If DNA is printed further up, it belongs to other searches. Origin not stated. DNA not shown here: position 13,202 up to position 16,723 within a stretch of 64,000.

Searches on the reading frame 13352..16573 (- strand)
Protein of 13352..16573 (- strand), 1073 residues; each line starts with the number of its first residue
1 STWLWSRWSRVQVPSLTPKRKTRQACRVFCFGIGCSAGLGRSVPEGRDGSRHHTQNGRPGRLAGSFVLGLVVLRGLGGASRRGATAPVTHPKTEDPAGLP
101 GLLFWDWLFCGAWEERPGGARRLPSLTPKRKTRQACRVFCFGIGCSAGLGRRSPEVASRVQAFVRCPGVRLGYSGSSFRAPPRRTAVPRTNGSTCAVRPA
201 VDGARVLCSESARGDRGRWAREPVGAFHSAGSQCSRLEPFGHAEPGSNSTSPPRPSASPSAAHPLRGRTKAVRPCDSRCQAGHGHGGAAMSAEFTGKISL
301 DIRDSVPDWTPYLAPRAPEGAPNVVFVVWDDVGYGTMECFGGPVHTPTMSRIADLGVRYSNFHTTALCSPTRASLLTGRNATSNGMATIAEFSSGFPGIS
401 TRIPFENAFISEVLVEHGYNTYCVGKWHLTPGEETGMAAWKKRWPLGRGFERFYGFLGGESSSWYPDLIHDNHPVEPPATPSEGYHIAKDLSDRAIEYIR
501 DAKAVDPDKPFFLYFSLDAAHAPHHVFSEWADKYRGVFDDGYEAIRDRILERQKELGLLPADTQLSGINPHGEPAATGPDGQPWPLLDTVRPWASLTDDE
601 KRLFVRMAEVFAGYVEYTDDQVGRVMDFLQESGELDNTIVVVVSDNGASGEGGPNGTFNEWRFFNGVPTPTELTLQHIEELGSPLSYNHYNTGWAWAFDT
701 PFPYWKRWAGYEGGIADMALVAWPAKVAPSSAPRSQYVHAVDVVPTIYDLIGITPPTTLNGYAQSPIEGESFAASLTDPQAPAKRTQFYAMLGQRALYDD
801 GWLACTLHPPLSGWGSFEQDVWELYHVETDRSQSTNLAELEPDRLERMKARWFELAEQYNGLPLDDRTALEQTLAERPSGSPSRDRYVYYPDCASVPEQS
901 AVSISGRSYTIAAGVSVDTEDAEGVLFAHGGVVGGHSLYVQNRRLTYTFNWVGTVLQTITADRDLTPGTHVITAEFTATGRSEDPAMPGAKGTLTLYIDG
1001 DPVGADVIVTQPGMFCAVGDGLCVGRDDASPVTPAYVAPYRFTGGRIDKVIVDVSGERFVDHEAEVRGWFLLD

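Call 69: search_protein_families(library=pfam, proteins=[window:13352-16573:-], max_evalue=0.00001)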
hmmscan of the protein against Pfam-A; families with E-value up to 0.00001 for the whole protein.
window:13352-16573:- (1073 aa): 1 family
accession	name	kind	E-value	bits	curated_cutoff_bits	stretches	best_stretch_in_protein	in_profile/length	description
PF00884.28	Sulfatase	-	7.1e-63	213.1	25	1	322-753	1-301/301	Sulfatase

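Call 84: search_protein_families(library=ncbifam, proteins=[window:13352-16573:-], max_evalue=0.00001)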
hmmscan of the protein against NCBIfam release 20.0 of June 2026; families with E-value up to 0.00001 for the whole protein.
window:13352-16573:- (1073 aa): 4 families
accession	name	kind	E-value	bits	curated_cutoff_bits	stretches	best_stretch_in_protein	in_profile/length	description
NF010322.0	PRK13759.1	equivalog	1.1e-27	96.8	481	1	320-432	5-110/486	arylsulfatase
TIGR03417.1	chol_sulfatase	equivalog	2.1e-17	63.2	433.45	1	322-535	3-209/500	choline-sulfatase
NF045661.1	HdlasePehA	equivalog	6.5e-15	54.7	900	0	322-380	3-63/506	phosphoric/sulfuric ester hydrolase PehA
NF052527.1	Mn_arylsulf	exception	1e-12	47.7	850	0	322-432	2-106/479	manganese-dependent arylsulfatase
